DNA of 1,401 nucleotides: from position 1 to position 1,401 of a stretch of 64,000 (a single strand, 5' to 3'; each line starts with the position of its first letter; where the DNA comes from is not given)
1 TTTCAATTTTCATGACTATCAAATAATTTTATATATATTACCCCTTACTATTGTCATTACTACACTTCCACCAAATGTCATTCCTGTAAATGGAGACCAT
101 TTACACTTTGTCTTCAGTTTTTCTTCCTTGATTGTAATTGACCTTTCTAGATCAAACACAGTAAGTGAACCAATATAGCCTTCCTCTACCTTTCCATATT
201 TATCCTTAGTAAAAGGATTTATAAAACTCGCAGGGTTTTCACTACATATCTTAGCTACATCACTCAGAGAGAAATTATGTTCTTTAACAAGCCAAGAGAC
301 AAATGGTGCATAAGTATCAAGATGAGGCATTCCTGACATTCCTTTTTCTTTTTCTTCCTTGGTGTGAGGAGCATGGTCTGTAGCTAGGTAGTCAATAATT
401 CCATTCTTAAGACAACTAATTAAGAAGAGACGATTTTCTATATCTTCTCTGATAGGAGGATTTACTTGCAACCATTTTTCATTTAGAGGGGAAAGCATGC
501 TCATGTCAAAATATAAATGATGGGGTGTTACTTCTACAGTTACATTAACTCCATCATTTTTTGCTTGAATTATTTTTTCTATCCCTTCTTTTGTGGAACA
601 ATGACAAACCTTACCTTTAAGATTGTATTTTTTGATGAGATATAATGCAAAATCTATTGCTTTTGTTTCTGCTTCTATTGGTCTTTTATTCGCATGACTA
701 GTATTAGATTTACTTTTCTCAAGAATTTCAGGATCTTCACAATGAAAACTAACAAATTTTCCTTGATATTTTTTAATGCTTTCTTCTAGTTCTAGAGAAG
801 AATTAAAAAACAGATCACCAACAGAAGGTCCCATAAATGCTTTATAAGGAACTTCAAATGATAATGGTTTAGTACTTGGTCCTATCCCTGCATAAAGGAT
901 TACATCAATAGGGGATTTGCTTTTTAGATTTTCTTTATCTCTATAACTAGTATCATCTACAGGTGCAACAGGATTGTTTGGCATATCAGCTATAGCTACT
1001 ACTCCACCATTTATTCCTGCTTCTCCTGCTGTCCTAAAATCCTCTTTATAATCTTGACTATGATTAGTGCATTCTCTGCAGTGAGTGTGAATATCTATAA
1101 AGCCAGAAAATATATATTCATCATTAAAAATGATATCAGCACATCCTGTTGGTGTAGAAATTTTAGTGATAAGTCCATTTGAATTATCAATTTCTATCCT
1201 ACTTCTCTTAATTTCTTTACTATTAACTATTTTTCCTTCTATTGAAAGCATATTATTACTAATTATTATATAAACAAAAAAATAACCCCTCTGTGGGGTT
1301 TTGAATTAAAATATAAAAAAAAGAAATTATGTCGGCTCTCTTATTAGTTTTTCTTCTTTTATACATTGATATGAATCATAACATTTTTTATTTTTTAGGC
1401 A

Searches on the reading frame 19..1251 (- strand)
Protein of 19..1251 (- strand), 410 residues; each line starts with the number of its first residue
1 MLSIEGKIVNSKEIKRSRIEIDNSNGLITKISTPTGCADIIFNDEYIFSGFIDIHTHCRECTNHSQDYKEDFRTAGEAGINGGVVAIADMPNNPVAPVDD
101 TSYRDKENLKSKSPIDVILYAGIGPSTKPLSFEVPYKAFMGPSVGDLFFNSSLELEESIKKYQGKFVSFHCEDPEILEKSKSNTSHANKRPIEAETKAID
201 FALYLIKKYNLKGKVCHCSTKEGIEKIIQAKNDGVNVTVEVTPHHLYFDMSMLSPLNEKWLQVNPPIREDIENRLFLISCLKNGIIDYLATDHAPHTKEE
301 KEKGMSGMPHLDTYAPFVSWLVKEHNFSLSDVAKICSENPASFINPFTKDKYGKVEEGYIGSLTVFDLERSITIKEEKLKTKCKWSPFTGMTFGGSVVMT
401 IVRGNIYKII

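Call 3: search_protein_families(library=pfam, proteins=[window:19-1251:-], max_evalue=1)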
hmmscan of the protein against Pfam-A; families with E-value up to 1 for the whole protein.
window:19-1251:- (410 aa): 3 families
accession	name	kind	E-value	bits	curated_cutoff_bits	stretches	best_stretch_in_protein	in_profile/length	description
PF01979.26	Amidohydro_1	-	4.6e-17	62.7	25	1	47-406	2-344/345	Amidohydrolase family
PF07969.17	Amidohydro_3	-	8.2e-05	22.7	29.7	1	320-406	400-470/472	Amidohydrolase family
PF19799.5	DUF6282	-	0.055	13.6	26.8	0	192-246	125-176/196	Family of unknown function (DUF6282)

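Call 51: find_homologous_proteins(query=window:19-1251:-)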
Query window:19-1251:- (410 aa): 6689 proteins with E <= 0.001 among 8000 candidates; the best 120 are listed.
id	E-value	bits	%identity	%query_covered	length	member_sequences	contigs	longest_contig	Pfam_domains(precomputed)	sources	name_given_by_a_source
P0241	2.2e-277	938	100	100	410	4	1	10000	PF01979.27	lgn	-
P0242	3.3e-256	868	92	100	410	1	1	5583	PF01979.27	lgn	-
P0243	2.5e-219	746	76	100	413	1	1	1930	PF07969.18,PF01979.27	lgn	-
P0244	4.0e-187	640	68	100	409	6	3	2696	PF07969.18,PF01979.27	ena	-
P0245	1.9e-182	625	66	100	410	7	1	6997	PF07969.18,PF01979.27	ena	-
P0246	6.2e-182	623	65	100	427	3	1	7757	PF07969.18,PF01979.27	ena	-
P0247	3.0e-179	614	65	100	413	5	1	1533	PF07969.18,PF01979.27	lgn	-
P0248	8.0e-179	613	66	99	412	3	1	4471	PF07969.18,PF01979.27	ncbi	-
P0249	1.4e-178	612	65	99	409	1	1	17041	PF07969.18,PF01979.27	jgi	-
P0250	1.9e-178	612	64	100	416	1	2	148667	PF07969.18,PF12890.14,PF01979.27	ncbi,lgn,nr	ncbi:MAG: dihydroorotase [Candidatus Pacebacteria bacterium]|nr:dihydroorotase [Candidatus Paceibact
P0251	2.2e-178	612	65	99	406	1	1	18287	PF07969.18,PF01979.27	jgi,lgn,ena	-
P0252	2.0e-176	605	65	100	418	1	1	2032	PF07969.18,PF01979.27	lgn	-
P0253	2.3e-176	605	64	100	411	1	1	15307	PF07969.18,PF01979.27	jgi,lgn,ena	-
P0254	2.6e-176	605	63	99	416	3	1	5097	PF07969.18,PF01979.27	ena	-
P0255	1.5e-175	602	65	99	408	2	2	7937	PF07969.18,PF01979.27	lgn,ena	-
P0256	1.7e-175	602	65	99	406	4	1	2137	PF07969.18,PF01979.27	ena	-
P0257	2.0e-175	602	63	99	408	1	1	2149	PF07969.18,PF01979.27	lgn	-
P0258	2.2e-175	602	64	99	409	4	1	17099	PF07969.18,PF01979.27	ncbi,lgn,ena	ncbi:MAG: dihydroorotase [Patescibacteria group bacterium]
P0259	3.2e-175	601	64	99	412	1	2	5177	PF07969.18,PF01979.27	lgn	-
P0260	6.0e-175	600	63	99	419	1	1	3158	PF07969.18,PF01979.27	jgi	-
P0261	6.7e-175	600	64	99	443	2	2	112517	PF07969.18,PF01979.27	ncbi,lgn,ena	-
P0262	7.2e-175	600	63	100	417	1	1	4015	PF07969.18,PF01979.27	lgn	-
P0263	1.3e-174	599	62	99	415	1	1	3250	PF07969.18,PF01979.27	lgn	-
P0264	1.7e-174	599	65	99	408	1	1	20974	PF07969.18,PF12890.14,PF01979.27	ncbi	-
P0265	3.1e-174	598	64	99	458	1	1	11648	PF07969.18,PF01979.27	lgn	-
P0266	3.4e-174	598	63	99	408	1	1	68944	PF07969.18,PF01979.27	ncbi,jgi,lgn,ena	ncbi:MAG: dihydroorotase [Candidatus Paceibacterota bacterium]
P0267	9.5e-174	596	63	99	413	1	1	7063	PF01979.27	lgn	-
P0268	1.7e-173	595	62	100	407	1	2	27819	PF07969.18,PF01979.27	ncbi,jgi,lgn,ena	-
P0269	1.8e-173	595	63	100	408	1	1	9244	PF07969.18,PF01979.27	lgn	-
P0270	2.4e-173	595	63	99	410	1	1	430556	PF07969.18,PF01979.27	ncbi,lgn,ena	-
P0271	3.8e-173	594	64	100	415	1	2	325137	PF07969.18,PF01979.27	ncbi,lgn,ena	-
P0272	8.1e-173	593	63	99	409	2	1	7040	PF07969.18,PF01979.27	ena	-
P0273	8.3e-173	593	62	100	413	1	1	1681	PF07969.18,PF01979.27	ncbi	-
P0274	1.1e-172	593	64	99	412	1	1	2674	PF01979.27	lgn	-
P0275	1.5e-172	592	63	100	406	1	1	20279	PF07969.18,PF01979.27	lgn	-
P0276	1.6e-172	592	63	99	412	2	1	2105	PF07969.18,PF01979.27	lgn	-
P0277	2.8e-172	591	61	99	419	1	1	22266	PF07969.18,PF01979.27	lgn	-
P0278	3.2e-172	591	63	100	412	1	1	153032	PF07969.18,PF01979.27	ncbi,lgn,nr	ncbi:MAG: dihydroorotase [bacterium]|nr:dihydroorotase [bacterium]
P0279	4.4e-172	591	63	100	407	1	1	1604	PF01979.27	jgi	jgi:dihydroorotase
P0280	5.4e-172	590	63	99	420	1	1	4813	PF07969.18,PF01979.27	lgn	-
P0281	7.7e-172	590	64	100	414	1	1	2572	PF07969.18,PF01979.27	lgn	-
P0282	7.8e-172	590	62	99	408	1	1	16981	PF07969.18,PF01979.27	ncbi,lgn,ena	-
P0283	8.8e-172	590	62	99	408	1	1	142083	PF07969.18,PF01979.27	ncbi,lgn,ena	-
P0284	1.0e-171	590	60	100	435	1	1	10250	PF07969.18,PF01979.27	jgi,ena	-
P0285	1.3e-171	589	63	100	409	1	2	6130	PF07969.18,PF01979.27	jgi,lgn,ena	-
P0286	1.4e-171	589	62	100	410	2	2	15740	PF07969.18,PF01979.27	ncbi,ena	-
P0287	1.5e-171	589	64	99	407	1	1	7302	PF07969.18,PF01979.27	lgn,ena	-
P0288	2.0e-171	589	63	99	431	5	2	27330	PF07969.18,PF01979.27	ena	-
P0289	2.2e-171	588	61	99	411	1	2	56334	PF07969.18,PF01979.27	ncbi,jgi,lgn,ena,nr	ncbi:dihydroorotase [Patescibacteria group bacterium]|nr:dihydroorotase [Patescibacteria group bacte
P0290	2.9e-171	588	63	99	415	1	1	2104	PF07969.18,PF01979.27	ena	-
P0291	3.0e-171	588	61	99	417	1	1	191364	PF07969.18,PF01979.27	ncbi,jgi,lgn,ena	ncbi:MAG: dihydroorotase [Candidatus Paceibacterota bacterium]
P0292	3.7e-171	588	62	100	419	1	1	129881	PF07969.18,PF01979.27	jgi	jgi:dihydroorotase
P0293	3.8e-171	588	63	99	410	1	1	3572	PF07969.18,PF01979.27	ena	-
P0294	5.2e-171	587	62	99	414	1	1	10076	PF01979.27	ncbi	-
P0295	5.2e-171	587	61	99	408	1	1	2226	PF07969.18,PF01979.27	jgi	jgi:dihydroorotase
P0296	8.6e-171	586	61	99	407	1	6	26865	PF07969.18,PF01979.27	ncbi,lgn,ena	ncbi:MAG: dihydroorotase [Patescibacteria group bacterium]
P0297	9.7e-171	586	62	100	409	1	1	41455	PF07969.18,PF01979.27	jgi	jgi:dihydroorotase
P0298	1.3e-170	586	62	99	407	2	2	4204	PF07969.18,PF01979.27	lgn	-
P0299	1.5e-170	586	62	100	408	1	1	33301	PF07969.18,PF01979.27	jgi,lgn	jgi:dihydroorotase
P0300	1.8e-170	585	62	100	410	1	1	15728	PF07969.18,PF01979.27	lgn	-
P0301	2.0e-170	585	62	100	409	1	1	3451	PF07969.18,PF01979.27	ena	-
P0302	2.7e-170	585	64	99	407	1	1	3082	PF07969.18,PF01979.27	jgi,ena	-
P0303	2.8e-170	585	63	99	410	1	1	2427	PF07969.18,PF01979.27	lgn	-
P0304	3.8e-170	584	65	100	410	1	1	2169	PF07969.18,PF01979.27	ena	-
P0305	6.2e-170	584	60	99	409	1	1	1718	PF07969.18,PF01979.27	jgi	jgi:dihydroorotase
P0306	7.3e-170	583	62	100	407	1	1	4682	PF07969.18,PF01979.27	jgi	jgi:dihydroorotase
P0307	1.1e-169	583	63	99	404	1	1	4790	PF07969.18,PF01979.27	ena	-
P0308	1.9e-169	582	62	99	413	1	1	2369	PF07969.18,PF01979.27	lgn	-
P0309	2.0e-169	582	63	99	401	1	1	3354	PF07969.18,PF01979.27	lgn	-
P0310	2.4e-169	582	61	99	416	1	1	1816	PF07969.18,PF01979.27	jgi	-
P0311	2.6e-169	582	61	99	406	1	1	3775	PF07969.18,PF01979.27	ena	-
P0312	3.6e-169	581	61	99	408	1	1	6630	PF07969.18,PF01979.27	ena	-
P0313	4.0e-169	581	63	100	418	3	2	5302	PF07969.18,PF01979.27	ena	-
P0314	5.7e-169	580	61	100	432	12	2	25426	PF07969.18,PF01979.27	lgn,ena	-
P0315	7.3e-169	580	62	100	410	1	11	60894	PF07969.18,PF01979.27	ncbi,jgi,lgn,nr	ncbi:MAG: dihydroorotase [Patescibacteria group bacterium]|jgi:dihydroorotase|nr:dihydroorotase [Pat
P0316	7.4e-169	580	64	99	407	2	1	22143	PF01979.27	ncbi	-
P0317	7.6e-169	580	63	100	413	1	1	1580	PF07969.18,PF01979.27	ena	-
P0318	8.0e-169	580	61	100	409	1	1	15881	PF07969.18,PF01979.27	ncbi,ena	-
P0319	8.3e-169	580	62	97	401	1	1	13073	PF07969.18,PF01979.27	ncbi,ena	-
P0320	8.7e-169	580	60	100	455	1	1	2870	PF07969.18,PF01979.27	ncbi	-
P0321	9.2e-169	580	61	99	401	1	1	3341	PF07969.18,PF01979.27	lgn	-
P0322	1.2e-168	579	60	100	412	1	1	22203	PF07969.18,PF01979.27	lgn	-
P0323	1.3e-168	579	61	99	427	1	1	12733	PF07969.18,PF01979.27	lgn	-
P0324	1.3e-168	579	62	100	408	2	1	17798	PF07969.18,PF01979.27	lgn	-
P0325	1.3e-168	579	62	99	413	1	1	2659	PF07969.18,PF01979.27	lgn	-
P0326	1.7e-168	579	62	100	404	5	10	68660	PF07969.18,PF01979.27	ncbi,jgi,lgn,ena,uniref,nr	ncbi:amidohydrolase [Candidatus Nomurabacteria bacterium RIFCSPHIGHO2_02_FULL_41_18]|uniref:Amidohyd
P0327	2.1e-168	579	63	99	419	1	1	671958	PF07969.18,PF01979.27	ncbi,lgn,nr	ncbi:MAG: amidohydrolase family protein [Candidatus Pacebacteria bacterium]|nr:amidohydrolase family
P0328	2.2e-168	579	62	100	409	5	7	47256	PF07969.18,PF01979.27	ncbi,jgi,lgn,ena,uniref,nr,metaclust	ncbi:MAG: Allantoinase [Candidatus Nomurabacteria bacterium GW2011_GWB1_47_6]|uniref:Allantoinase n=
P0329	4.0e-168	578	63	99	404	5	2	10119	PF07969.18,PF01979.27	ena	-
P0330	5.2e-168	577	63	99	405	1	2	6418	PF01979.27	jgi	jgi:dihydroorotase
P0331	7.1e-168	577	62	99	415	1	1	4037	PF07969.18,PF01979.27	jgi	jgi:dihydroorotase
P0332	1.2e-167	576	61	99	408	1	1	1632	PF07969.18,PF01979.27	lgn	-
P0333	1.5e-167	576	61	99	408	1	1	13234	PF07969.18,PF01979.27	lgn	-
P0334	1.8e-167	576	60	99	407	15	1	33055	PF01979.27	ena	-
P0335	2.0e-167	575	61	99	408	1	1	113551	PF07969.18,PF01979.27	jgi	jgi:dihydroorotase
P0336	2.5e-167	575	60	99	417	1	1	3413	PF07969.18,PF01979.27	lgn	-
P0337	3.0e-167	575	61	100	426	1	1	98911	PF01979.27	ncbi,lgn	ncbi:MAG: amidohydrolase family protein [Patescibacteria group bacterium]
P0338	3.4e-167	575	60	100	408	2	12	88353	PF07969.18,PF01979.27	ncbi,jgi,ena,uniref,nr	ncbi:amidohydrolase [Candidatus Nomurabacteria bacterium RIFCSPLOWO2_01_FULL_39_18]|uniref:Amidohydr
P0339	4.8e-167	574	62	100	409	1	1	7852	PF07969.18,PF01979.27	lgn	-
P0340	5.0e-167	574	59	100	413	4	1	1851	PF07969.18,PF01979.27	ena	-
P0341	5.1e-167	574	62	99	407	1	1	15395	PF07969.18,PF01979.27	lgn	-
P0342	5.5e-167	574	61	99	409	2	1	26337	PF07969.18,PF01979.27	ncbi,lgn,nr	ncbi:MAG: amidohydrolase family protein [Candidatus Pacebacteria bacterium]|nr:amidohydrolase family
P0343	5.9e-167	574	61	99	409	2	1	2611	PF07969.18,PF01979.27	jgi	jgi:dihydroorotase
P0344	6.0e-167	574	62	100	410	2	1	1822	PF07969.18,PF01979.27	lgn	-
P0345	6.2e-167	574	61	99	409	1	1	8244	PF07969.18,PF01979.27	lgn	-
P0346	6.3e-167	574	61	99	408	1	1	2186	PF07969.18,PF01979.27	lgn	-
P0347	6.5e-167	574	61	99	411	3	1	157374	PF01979.27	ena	-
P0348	7.1e-167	574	60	100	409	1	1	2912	PF07969.18,PF01979.27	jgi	-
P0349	7.6e-167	573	62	100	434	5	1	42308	PF07969.18,PF01979.27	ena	-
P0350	7.9e-167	573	61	100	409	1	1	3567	PF01979.27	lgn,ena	-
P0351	8.3e-167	573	60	99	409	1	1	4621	PF07969.18,PF01979.27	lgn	-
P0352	8.3e-167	573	62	100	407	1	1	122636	PF07969.18,PF01979.27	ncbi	-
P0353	9.6e-167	573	61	100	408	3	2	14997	PF07969.18,PF01979.27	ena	-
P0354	1.1e-166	573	62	100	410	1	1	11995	PF07969.18,PF01979.27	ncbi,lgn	-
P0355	1.2e-166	573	61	100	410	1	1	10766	PF07969.18,PF01979.27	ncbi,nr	ncbi:dihydroorotase [Candidatus Nomurabacteria bacterium]|nr:dihydroorotase [Candidatus Nomurabacter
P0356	1.4e-166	573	61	100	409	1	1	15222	PF01979.27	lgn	-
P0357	1.6e-166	572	62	99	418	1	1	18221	PF07969.18,PF01979.27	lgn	-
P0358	2.1e-166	572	61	100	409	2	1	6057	PF07969.18,PF01979.27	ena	-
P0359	2.6e-166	572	62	99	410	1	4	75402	PF07969.18,PF01979.27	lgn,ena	-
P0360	2.8e-166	572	63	100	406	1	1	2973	PF07969.18,PF01979.27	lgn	-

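Call 52: find_encoding_contigs(protein=P0250, flank=6000, max_places=1)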
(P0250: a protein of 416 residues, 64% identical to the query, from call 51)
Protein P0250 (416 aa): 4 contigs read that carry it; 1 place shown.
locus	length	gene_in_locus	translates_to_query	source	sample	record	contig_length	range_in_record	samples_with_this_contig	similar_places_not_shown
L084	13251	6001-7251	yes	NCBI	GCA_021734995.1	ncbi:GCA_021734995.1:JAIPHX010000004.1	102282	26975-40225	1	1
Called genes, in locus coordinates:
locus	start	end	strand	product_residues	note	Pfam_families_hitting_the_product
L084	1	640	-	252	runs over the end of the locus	PF02616:SMC_ScpA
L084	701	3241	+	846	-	PF17900:Peptidase_M1_N, PF01433:Peptidase_M1, PF11838:ERAP1_C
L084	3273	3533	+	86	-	-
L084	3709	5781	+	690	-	PF14284:PcfJ, PF06153:CdAMP_rec (faint)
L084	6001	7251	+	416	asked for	PF01979:Amidohydro_1, PF07969:Amidohydro_3 (faint), PF12890:DHOase (weak)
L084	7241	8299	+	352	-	PF00988:CPSase_sm_chain, PF00117:GATase, PF07722:Peptidase_C26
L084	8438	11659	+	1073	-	PF25596:CPSase_L_D1, PF02222:ATP-grasp, PF02786:CPSase_L_D2, PF02787:CPSase_L_D3, PF25596:CPSase_L_D1, PF02222:ATP-grasp, PF02786:CPSase_L_D2, PF15632:ATPgrasp_Ter, +5 more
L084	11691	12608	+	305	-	PF02729:OTCace_N, PF00185:OTCace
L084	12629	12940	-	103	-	PF01035:DNA_binding_1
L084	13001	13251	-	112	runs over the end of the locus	PF01329:Pterin_4a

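Call 53: find_encoding_contigs(protein=P0249, flank=6000, max_places=1)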
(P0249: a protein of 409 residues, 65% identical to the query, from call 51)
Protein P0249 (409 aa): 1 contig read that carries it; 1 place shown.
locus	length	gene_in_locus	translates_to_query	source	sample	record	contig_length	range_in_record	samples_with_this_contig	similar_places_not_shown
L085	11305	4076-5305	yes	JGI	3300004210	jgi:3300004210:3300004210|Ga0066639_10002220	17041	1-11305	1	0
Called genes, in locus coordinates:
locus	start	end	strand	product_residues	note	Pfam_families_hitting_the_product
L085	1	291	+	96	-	?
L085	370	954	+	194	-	PF00156:Pribosyltran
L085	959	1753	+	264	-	PF00215:OMPdecase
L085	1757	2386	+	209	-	-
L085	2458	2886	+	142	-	-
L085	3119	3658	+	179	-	-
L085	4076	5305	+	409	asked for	PF01979:Amidohydro_1, PF07969:Amidohydro_3 (weak)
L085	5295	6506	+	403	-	PF00988:CPSase_sm_chain, PF00117:GATase, PF07722:Peptidase_C26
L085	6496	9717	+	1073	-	PF25596:CPSase_L_D1, PF02222:ATP-grasp, PF02786:CPSase_L_D2, PF02787:CPSase_L_D3, PF25596:CPSase_L_D1, PF02786:CPSase_L_D2, PF02222:ATP-grasp, PF07478:Dala_Dala_lig_C, +3 more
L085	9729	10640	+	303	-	PF02729:OTCace_N, PF00185:OTCace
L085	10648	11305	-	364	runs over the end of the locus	PF05697:Trigger_N, PF05698:Trigger_C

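Call 54: find_encoding_contigs(protein=P0245, flank=6000, max_places=1)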
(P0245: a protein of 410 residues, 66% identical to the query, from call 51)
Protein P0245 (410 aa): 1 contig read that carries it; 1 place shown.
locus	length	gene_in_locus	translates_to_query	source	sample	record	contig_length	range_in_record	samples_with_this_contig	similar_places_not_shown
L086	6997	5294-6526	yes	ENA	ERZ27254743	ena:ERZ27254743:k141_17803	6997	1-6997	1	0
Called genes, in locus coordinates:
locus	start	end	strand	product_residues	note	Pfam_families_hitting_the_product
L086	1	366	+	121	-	?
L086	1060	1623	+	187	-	PF00717:Peptidase_S24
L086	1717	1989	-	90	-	PF00216:Bac_DNA_binding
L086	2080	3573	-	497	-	PF12072:RNase_Y_N, PF01966:HD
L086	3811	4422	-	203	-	PF01209:Ubie_methyltran, PF13847:Methyltransf_31 (weak), PF13649:Methyltransf_25, PF08241:Methyltransf_11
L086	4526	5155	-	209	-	PF00574:CLP_protease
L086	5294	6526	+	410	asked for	PF01979:Amidohydro_1, PF07969:Amidohydro_3 (faint)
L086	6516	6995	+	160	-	?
